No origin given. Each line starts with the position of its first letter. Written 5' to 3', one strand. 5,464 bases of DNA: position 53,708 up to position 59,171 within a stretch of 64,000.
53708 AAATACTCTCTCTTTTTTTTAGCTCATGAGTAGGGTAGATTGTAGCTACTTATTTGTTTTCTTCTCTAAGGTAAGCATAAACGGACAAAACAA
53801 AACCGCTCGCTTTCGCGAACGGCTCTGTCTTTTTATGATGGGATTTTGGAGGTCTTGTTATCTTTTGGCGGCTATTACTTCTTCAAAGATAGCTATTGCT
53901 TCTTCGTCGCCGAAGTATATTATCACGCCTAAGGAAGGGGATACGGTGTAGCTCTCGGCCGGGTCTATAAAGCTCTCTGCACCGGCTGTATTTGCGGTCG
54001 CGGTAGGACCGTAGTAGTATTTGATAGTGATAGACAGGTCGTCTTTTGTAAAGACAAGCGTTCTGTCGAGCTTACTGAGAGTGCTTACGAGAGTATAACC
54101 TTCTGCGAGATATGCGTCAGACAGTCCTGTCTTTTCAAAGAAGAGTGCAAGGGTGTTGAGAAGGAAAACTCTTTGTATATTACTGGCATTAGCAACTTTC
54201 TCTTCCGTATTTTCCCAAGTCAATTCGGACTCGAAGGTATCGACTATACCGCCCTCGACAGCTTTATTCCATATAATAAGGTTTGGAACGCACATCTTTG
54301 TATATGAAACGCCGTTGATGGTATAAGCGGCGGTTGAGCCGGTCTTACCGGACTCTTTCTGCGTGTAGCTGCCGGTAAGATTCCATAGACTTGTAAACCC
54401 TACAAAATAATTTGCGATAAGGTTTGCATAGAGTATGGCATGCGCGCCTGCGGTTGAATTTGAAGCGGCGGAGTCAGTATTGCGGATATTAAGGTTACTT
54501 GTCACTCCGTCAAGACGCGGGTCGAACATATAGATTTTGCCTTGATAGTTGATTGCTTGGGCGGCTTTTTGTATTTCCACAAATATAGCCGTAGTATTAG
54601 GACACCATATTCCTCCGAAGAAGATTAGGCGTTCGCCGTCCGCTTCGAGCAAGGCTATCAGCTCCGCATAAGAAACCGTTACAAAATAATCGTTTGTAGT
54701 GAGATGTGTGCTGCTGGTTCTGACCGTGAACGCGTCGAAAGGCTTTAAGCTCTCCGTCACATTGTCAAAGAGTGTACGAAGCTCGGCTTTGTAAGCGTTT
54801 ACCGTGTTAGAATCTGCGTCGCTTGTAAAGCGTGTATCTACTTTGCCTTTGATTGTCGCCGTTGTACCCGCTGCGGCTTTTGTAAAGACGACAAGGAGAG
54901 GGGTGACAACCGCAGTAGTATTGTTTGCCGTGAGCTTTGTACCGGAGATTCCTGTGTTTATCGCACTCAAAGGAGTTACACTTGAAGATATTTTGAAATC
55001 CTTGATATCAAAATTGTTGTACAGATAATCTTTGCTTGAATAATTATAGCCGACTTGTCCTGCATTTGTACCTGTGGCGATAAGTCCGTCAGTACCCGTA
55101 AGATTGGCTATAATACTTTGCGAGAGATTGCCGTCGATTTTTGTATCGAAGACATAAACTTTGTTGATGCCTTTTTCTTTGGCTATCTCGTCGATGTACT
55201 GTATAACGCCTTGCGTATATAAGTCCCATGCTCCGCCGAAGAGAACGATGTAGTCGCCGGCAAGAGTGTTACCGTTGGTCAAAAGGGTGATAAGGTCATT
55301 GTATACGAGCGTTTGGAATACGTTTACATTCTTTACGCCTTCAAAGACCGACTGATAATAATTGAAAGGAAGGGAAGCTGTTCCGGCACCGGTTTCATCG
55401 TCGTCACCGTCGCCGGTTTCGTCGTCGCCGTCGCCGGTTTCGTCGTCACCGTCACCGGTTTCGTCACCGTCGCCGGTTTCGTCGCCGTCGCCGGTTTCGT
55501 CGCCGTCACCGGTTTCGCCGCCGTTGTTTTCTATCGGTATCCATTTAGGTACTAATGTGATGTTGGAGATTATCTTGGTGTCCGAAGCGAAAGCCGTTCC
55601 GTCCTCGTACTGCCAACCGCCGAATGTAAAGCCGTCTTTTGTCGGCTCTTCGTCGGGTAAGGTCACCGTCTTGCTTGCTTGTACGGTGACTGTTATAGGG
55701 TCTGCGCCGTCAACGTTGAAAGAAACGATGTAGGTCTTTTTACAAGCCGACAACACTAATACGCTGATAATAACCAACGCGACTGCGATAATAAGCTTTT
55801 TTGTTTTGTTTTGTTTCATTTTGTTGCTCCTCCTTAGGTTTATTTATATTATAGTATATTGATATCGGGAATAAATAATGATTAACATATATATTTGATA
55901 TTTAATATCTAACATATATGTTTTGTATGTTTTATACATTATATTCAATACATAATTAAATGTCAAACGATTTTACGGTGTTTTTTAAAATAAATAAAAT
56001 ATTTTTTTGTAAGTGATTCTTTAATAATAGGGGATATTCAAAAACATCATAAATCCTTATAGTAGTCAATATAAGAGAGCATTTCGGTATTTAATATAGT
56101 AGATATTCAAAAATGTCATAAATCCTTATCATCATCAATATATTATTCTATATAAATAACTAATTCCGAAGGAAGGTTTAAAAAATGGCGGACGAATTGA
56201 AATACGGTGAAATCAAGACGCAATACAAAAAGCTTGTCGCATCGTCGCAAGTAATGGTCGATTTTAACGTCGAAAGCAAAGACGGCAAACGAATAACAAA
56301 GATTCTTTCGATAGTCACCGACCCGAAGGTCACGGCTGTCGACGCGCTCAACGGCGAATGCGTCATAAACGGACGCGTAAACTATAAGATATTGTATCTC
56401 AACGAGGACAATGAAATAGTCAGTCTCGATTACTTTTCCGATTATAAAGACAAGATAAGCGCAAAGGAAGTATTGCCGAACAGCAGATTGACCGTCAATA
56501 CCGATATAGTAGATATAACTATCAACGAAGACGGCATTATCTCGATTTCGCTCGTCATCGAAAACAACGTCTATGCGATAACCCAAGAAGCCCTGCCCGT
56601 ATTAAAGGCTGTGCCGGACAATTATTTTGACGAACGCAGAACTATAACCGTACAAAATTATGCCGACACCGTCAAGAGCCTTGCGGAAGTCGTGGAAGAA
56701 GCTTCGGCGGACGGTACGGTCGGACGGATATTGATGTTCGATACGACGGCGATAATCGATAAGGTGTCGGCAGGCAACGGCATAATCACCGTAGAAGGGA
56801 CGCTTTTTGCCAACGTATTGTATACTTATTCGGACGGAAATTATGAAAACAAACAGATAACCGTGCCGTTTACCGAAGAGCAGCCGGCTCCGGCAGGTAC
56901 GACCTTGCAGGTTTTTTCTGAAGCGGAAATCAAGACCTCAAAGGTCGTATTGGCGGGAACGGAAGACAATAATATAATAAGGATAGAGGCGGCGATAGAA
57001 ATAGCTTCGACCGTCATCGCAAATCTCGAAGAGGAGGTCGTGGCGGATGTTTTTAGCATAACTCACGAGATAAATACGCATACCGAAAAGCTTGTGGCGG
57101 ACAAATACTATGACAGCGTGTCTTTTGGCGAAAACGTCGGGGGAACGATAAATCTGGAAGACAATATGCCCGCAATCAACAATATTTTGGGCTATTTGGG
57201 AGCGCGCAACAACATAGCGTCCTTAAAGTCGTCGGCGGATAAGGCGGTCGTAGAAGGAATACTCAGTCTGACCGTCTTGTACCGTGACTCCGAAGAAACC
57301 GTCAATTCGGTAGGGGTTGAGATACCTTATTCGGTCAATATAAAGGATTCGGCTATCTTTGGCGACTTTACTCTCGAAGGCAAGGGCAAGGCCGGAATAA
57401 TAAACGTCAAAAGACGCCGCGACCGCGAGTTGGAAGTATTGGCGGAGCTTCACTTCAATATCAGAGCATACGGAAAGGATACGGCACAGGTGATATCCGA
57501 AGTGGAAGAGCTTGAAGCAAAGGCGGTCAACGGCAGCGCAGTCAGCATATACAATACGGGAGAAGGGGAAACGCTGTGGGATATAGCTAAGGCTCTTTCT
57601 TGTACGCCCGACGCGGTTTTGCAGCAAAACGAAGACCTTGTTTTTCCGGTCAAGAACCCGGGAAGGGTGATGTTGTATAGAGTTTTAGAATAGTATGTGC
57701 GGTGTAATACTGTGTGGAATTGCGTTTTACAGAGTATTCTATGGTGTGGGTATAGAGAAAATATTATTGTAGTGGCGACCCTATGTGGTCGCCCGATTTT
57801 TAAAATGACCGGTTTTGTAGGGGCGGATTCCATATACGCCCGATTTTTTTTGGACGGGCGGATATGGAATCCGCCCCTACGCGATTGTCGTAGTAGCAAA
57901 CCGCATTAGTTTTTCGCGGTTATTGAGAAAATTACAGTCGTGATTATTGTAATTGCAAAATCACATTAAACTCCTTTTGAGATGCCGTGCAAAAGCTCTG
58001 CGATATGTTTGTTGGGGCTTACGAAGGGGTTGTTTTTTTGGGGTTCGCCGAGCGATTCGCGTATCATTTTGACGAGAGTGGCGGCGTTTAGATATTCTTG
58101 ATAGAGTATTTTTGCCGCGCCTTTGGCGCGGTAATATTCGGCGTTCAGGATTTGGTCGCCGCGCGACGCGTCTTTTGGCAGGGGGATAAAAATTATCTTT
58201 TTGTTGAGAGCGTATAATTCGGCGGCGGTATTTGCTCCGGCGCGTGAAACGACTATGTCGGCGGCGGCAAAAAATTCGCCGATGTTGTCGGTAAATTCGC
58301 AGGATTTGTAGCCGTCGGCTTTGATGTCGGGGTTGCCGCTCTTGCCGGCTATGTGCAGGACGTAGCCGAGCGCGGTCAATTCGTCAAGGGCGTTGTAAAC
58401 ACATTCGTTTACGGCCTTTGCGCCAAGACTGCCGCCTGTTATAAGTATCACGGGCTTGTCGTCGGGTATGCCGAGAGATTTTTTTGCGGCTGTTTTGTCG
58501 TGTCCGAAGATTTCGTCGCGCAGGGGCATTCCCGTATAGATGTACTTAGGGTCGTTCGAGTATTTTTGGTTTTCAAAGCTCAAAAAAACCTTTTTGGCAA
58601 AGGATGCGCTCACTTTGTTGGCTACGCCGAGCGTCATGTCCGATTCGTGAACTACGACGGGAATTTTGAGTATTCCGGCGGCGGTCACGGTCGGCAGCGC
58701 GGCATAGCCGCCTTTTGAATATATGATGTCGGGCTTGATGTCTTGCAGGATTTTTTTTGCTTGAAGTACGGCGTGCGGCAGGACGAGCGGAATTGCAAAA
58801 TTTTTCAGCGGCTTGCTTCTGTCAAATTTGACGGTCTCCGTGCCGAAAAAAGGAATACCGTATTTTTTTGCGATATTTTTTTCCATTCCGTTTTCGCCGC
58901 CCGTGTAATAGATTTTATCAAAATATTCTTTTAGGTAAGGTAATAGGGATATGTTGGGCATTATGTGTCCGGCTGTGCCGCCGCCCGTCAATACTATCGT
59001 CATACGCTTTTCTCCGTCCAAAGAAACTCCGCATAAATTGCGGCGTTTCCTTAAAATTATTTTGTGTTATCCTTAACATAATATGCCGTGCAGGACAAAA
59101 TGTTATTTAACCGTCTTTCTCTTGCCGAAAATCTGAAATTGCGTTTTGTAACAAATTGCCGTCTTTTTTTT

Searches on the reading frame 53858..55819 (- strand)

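Call 69: search_protein_families(library=pfam, max_evalue=0.00001, proteins=[window:53858-55819:-])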
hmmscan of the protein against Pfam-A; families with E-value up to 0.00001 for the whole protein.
window:53858-55819:- (653 aa): 1 family
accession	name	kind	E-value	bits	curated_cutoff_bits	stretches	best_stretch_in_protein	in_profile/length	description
PF09479.16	Flg_new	-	4.4e-11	43.2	27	1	30-90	1-63/65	Listeria-Bacteroides repeat domain (List_Bact_rpt)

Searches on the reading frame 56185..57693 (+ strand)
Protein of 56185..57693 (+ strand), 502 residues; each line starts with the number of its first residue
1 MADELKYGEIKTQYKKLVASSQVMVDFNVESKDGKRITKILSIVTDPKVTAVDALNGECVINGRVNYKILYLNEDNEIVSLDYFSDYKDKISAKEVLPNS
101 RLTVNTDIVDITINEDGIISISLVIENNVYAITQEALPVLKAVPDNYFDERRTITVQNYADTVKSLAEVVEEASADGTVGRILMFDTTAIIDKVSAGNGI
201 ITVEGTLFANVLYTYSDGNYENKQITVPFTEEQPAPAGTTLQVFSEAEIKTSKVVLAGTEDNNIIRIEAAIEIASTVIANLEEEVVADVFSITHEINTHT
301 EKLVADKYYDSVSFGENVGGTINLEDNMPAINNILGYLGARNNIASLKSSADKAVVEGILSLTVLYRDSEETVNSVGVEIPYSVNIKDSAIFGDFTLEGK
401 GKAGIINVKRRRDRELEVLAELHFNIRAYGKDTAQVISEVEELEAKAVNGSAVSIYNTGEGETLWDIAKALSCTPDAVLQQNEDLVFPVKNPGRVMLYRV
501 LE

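Call 69: search_protein_families(library=pfam, max_evalue=0.00001, proteins=[window:56185-57693:+])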
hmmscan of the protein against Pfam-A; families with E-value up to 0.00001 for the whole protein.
window:56185-57693:+ (502 aa): 1 family
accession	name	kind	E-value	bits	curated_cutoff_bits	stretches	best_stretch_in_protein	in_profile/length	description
PF12673.12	SipL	-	7e-21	74.7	23.6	1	37-114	2-76/78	SipL, SPOCS domain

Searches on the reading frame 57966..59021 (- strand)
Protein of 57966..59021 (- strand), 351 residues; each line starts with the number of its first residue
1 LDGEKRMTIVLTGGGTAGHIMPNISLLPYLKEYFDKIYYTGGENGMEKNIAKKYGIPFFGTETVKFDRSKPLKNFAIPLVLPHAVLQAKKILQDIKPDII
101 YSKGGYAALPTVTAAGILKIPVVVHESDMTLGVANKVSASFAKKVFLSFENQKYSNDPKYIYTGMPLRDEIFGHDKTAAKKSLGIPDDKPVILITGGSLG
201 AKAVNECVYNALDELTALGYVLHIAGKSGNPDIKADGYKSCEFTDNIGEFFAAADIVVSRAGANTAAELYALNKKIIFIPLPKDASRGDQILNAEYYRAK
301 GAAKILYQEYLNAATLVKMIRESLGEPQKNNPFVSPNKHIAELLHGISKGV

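Call 69: search_protein_families(library=pfam, max_evalue=0.00001, proteins=[window:57966-59021:-])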
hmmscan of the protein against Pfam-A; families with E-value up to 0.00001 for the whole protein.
window:57966-59021:- (351 aa): 2 families
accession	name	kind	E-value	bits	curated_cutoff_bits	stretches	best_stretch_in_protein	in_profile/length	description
PF04101.22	Glyco_tran_28_C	-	2.5e-30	106.2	22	1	191-331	1-148/166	Glycosyltransferase family 28 C-terminal domain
PF03033.26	Glyco_transf_28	-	4.4e-30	105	26.2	1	9-146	1-138/139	Glycosyltransferase family 28 N-terminal domain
